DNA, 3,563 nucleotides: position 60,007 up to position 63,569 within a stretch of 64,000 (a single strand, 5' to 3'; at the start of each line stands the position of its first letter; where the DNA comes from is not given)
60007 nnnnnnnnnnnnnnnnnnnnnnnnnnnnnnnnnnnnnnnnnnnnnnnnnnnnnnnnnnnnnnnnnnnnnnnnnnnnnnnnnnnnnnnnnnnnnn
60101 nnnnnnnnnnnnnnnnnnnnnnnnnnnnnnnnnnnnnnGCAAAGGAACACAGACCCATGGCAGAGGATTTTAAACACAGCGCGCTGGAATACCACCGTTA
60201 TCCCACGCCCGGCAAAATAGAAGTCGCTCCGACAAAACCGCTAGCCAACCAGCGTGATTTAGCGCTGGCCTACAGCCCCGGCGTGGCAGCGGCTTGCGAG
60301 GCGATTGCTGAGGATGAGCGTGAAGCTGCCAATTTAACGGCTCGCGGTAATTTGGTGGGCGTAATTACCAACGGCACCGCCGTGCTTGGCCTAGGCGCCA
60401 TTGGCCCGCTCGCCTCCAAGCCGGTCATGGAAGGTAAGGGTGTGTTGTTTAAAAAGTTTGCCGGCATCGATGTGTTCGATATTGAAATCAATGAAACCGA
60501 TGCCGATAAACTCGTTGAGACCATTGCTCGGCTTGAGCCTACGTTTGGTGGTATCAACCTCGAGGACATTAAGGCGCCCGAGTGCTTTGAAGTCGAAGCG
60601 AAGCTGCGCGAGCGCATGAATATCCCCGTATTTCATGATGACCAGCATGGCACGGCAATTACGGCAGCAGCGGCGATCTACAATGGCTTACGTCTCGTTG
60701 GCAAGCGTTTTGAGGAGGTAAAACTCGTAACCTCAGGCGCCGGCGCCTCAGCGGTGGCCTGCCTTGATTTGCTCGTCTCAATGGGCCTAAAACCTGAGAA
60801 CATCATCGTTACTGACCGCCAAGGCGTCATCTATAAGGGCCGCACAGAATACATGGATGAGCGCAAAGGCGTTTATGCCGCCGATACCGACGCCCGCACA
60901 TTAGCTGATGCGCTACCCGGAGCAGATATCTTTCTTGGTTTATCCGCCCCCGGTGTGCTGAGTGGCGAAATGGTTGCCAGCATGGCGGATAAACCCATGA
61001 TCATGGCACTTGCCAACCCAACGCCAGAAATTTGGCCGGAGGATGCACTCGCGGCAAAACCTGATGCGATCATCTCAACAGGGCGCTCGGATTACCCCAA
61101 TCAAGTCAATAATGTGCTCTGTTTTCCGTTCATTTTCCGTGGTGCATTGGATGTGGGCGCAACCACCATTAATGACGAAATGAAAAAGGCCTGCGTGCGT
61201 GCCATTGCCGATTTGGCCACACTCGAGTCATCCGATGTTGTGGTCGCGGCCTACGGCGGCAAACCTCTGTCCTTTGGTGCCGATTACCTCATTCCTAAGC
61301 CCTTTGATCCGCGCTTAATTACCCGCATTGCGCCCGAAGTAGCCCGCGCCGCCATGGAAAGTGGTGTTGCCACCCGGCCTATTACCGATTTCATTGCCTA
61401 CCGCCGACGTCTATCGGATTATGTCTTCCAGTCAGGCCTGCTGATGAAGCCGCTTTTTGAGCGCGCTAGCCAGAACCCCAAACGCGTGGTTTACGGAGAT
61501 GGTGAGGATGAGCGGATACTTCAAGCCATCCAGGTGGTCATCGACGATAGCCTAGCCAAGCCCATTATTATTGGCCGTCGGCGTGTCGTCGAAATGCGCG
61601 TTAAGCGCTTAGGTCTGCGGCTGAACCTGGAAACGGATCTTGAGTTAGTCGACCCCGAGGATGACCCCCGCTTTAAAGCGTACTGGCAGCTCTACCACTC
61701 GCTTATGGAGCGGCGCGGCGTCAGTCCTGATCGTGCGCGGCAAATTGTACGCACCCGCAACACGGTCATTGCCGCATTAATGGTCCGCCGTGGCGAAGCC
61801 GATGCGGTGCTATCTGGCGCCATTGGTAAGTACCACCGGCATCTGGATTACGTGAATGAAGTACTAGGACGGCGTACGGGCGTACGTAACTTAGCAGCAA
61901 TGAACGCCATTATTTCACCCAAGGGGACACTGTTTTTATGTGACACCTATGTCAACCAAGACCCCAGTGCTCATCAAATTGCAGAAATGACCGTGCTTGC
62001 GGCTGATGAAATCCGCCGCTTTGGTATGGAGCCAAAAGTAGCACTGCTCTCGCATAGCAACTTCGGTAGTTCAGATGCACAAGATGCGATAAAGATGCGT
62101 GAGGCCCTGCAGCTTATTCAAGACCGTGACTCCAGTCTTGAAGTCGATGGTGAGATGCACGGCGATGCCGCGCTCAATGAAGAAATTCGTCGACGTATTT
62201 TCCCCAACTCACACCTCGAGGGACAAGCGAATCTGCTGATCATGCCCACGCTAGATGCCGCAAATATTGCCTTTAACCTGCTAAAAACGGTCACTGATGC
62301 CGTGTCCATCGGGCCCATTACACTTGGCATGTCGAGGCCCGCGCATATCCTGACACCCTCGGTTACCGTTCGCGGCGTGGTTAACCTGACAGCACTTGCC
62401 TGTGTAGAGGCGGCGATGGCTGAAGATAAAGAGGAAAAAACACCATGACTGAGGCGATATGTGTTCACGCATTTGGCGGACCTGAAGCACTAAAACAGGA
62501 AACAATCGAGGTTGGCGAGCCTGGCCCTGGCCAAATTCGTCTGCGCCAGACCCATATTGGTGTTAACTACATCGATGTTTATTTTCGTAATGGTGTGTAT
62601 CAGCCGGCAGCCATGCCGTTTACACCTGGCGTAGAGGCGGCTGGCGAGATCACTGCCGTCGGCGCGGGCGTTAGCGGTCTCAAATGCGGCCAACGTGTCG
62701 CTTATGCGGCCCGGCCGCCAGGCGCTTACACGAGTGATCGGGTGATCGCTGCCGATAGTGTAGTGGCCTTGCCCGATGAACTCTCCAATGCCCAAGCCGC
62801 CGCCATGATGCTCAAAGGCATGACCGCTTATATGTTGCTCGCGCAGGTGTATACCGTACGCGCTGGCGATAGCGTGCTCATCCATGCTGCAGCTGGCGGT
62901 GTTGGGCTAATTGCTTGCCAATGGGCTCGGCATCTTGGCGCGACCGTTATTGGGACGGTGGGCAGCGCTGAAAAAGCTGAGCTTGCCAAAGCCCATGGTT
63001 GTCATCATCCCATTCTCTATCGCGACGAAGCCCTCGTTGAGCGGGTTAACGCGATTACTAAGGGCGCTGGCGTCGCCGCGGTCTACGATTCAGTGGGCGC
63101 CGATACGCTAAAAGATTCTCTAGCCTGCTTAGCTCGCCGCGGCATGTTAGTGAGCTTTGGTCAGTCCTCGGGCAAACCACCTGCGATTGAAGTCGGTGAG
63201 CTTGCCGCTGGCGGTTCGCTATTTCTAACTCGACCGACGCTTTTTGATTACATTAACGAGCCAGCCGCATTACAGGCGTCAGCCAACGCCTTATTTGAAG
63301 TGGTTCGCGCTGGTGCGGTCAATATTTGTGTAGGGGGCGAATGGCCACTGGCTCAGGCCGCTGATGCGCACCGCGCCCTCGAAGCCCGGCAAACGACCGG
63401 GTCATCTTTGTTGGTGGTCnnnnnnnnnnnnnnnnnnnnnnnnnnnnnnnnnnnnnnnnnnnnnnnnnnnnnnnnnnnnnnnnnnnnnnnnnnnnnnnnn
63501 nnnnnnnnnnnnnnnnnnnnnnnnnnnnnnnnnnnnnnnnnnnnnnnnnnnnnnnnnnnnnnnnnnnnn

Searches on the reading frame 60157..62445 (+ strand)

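Call 4: search_protein_families(library=pfam, proteins=[window:60157-62445:+])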
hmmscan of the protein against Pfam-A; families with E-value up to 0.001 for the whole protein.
window:60157-62445:+ (763 aa): 3 families
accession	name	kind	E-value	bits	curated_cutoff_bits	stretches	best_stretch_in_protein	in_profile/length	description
PF01515.24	PTA_PTB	-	1e-94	318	24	1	429-749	2-319/319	Phosphate acetyl/butaryl transferase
PF00390.24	malic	-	1.7e-29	103.4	23.1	1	19-151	2-182/182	Malic enzyme, N-terminal domain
PF03949.21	Malic_M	-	1.2e-18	67.8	23.5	1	165-358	3-229/258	Malic enzyme, NAD binding domain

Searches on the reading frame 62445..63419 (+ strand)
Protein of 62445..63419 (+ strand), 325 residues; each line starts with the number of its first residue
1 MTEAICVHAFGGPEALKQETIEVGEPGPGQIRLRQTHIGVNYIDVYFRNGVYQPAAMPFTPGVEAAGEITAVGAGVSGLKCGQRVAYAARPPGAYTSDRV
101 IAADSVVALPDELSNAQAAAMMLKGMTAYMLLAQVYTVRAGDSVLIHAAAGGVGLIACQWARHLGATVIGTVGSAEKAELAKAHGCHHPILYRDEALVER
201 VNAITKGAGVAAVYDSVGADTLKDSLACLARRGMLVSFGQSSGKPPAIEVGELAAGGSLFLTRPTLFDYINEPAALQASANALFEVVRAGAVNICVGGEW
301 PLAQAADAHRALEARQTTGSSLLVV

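Call 4: search_protein_families(library=pfam, proteins=[window:62445-63419:+])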
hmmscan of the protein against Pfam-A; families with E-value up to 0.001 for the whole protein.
window:62445-63419:+ (325 aa): 3 families
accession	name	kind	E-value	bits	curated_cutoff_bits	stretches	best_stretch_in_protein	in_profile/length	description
PF00107.32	ADH_zinc_N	-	9.5e-26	90.7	31.8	1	152-253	1-102/129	Zinc-binding dehydrogenase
PF13602.12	ADH_zinc_N_2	-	1e-16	62.5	27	1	185-319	2-130/134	Zinc-binding dehydrogenase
PF08240.17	ADH_N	-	2.3e-14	54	23.5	1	27-88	1-63/104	Alcohol dehydrogenase GroES-like domain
